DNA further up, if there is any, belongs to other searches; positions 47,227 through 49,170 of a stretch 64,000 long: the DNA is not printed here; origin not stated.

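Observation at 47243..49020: Low-GC 1.6 kb gene of unknown function sits between tRNA-Leu and thiC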

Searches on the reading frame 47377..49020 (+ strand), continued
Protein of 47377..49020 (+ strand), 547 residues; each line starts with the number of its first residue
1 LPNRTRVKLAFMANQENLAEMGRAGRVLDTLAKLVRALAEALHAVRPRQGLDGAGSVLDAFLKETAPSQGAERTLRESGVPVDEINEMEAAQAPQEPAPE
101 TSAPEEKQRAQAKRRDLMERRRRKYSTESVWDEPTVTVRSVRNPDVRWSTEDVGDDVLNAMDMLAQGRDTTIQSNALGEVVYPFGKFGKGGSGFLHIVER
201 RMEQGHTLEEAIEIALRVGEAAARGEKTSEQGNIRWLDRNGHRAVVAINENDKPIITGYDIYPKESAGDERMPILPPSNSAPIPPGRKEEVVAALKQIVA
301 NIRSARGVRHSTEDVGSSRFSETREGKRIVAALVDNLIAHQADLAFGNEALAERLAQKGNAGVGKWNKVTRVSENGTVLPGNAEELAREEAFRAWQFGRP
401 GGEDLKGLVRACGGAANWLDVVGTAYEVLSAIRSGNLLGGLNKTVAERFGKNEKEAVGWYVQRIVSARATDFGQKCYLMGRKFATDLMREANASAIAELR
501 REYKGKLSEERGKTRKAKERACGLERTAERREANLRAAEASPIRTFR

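Call 45: find_encoding_contigs(protein=P0021, flank=10000, max_places=3)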
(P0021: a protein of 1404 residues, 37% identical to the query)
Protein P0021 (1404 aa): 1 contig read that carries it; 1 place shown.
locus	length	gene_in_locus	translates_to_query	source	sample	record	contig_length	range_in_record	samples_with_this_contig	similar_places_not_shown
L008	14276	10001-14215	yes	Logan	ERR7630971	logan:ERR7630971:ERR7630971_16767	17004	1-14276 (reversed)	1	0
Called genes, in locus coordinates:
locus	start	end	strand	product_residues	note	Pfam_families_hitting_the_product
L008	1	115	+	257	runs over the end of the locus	PF09297:Zn_ribbon_NUD (weak), PF00293:NUDIX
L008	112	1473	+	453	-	PF01225:Mur_ligase (faint), PF08245:Mur_ligase_M, PF02875:Mur_ligase_C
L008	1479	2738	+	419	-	-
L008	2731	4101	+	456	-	PF01546:Peptidase_M20, PF07687:M20_dimer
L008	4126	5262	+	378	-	PF06325:PrmA (weak), PF13649:Methyltransf_25 (weak), PF05958:tRNA_U5-meth_tr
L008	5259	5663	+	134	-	-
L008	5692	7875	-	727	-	PF23139:OB_YrrC, PF14520:HHH_5 (weak), PF14490:HHH_RecD2, PF13245:AAA_19, PF13604:AAA_30, PF01443:Viral_helicase1 (weak), PF18335:SH3_13, PF13538:UvrD_C_2, +1 more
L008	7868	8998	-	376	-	PF00155:Aminotran_1_2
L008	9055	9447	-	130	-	PF10825:DUF2752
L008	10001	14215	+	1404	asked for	-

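Call 66: find_encoding_contigs(protein=P0004, flank=10000, max_places=4)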
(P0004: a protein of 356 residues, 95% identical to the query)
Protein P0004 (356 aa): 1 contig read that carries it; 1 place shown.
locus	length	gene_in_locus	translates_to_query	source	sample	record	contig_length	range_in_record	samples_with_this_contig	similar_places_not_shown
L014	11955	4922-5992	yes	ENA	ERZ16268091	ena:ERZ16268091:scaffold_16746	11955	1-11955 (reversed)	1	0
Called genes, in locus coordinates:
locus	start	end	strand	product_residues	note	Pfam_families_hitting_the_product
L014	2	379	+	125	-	?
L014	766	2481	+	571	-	PF00749:tRNA-synt_1c, PF03950:tRNA-synt_1c_C, PF20974:tRNA-synt_1c_C2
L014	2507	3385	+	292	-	PF00701:DHDPS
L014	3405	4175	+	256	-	PF01113:DapB_N, PF05173:DapB_C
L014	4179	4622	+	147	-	PF01288:HPPK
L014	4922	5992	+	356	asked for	-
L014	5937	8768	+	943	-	PF01964:ThiC_Rad_SAM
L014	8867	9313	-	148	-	PF00583:Acetyltransf_1, PF13673:Acetyltransf_10, PF13508:Acetyltransf_7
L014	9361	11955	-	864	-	?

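Call 71: list_cluster_members(proteins=[P0001])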
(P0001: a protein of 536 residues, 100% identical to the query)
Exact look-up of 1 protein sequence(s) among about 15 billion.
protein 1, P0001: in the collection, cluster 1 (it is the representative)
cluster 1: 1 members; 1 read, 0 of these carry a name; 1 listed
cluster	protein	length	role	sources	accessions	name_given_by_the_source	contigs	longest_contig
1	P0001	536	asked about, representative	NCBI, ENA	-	-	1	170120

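Call 89: find_encoding_contigs(protein=P0018, flank=10000, max_places=2)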
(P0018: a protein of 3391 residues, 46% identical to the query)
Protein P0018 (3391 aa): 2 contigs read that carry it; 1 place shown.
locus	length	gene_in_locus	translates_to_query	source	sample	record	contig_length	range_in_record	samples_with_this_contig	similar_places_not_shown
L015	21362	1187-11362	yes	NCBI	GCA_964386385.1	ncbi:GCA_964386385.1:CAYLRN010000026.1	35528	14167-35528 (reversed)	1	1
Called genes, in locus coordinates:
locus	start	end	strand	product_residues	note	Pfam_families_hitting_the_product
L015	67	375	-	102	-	-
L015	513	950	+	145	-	-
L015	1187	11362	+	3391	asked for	PF28553:WH_1, PF28554:DUF8437, PF00176:SNF2-rel_dom (faint), PF04851:ResIII, PF28555:Helicase_dom, PF00271:Helicase_C (weak), PF18762:Kinase-PolyVal, PF18857:LPD38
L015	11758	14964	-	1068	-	PF13385:Laminin_G_3 (weak)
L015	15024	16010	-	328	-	PF00490:ALAD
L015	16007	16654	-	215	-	PF01476:LysM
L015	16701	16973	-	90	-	-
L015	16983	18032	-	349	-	PF01476:LysM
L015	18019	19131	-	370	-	PF04079:SMC_ScpB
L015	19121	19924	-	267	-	PF02616:SMC_ScpA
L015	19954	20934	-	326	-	PF00579:tRNA-synt_1b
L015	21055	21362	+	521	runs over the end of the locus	PF13231:PMT_2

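Call 90: find_encoding_contigs(protein=P0022, flank=10000, max_places=2)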
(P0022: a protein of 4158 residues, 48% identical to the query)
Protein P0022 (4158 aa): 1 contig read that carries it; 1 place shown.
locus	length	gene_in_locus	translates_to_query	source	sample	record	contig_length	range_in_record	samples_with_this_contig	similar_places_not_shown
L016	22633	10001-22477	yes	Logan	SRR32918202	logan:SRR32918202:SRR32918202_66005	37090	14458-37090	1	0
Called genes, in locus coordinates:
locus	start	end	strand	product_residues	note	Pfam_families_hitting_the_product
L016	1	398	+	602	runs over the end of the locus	-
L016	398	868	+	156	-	-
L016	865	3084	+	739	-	-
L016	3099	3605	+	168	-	PF05869:Dam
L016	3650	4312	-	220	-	-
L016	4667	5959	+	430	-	PF19190:BACON_2 (weak), PF13004:BACON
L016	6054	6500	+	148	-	-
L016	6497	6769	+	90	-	-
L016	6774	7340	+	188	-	-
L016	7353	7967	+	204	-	PF24072:T7_gp14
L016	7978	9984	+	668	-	-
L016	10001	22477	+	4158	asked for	PF18763:ddrB-ParB, PF18798:LPD3, PF18760:ART-PolyVal, PF18796:LPD1 (weak)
